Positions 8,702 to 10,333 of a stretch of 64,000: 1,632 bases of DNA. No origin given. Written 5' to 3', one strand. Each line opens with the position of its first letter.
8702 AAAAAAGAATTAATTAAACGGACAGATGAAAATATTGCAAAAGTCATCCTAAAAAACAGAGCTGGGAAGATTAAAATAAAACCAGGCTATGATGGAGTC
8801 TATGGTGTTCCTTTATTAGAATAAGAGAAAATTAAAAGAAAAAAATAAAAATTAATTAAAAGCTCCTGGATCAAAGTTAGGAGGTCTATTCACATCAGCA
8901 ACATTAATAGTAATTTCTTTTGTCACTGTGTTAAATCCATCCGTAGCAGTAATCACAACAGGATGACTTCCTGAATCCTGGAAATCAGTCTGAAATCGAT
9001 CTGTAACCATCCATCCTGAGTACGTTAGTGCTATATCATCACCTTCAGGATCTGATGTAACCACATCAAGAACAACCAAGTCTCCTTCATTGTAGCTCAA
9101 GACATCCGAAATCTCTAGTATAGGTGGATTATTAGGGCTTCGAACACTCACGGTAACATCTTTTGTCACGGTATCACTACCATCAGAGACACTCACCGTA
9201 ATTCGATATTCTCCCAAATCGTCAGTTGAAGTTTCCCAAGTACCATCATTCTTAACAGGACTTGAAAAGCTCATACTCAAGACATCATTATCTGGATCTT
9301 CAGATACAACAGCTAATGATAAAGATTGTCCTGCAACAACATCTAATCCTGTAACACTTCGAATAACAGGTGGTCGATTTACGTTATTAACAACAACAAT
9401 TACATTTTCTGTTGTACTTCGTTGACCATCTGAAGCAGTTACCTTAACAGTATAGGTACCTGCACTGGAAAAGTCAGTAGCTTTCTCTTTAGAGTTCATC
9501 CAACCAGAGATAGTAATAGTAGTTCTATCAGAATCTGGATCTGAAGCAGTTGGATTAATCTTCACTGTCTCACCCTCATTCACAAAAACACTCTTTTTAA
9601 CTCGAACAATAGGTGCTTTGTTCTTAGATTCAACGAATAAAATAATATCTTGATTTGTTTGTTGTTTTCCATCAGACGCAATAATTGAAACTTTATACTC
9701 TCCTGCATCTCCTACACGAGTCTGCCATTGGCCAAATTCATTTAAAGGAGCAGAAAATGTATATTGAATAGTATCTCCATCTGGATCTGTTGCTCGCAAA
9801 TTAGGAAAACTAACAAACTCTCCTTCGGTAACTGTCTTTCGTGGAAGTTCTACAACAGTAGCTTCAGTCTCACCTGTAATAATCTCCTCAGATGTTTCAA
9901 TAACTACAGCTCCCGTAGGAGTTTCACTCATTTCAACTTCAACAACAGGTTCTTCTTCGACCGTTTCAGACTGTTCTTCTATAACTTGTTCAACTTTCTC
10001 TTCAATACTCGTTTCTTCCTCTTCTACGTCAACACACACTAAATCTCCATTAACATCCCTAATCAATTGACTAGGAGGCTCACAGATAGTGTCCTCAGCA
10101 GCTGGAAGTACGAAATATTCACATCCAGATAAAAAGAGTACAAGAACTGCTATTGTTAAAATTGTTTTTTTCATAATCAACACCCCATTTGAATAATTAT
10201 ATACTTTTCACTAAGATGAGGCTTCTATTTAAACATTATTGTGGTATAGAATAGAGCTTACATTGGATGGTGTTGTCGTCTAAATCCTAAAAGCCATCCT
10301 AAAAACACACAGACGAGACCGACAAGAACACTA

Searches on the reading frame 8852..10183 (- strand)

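Call 88: search_protein_families(library=pfam, proteins=[window:8852-10183:-], max_evalue=0.001)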
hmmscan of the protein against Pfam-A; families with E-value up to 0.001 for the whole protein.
window:8852-10183:- (443 aa): 7 families
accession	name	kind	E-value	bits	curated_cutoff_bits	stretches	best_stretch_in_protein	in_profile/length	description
PF17963.7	Big_9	-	4.8e-17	63.1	23.6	2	269-345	1-88/89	Bacterial Ig domain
PF18911.6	PKD_4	-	3.4e-10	40.3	27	0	188-259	1-77/85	PKD domain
PF00801.26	PKD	-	3.1e-07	30.8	23.5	0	199-264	9-79/80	PKD domain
PF19410.4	DUF5980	-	4.1e-07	30.8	27.1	0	212-266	43-94/97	Family of unknown function (DUF5980)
PF18981.6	InlK_D3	-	7.7e-07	29.6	25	0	234-265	42-73/75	Internalin K domain (D3/D4)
PF13620.12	CarboxypepD_reg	-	0.0003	21.5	32.3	0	311-350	35-74/82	Carboxypeptidase regulatory-like domain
PF05345.18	He_PIG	-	0.0006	20.6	24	0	239-265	68-95/96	Putative Ig domain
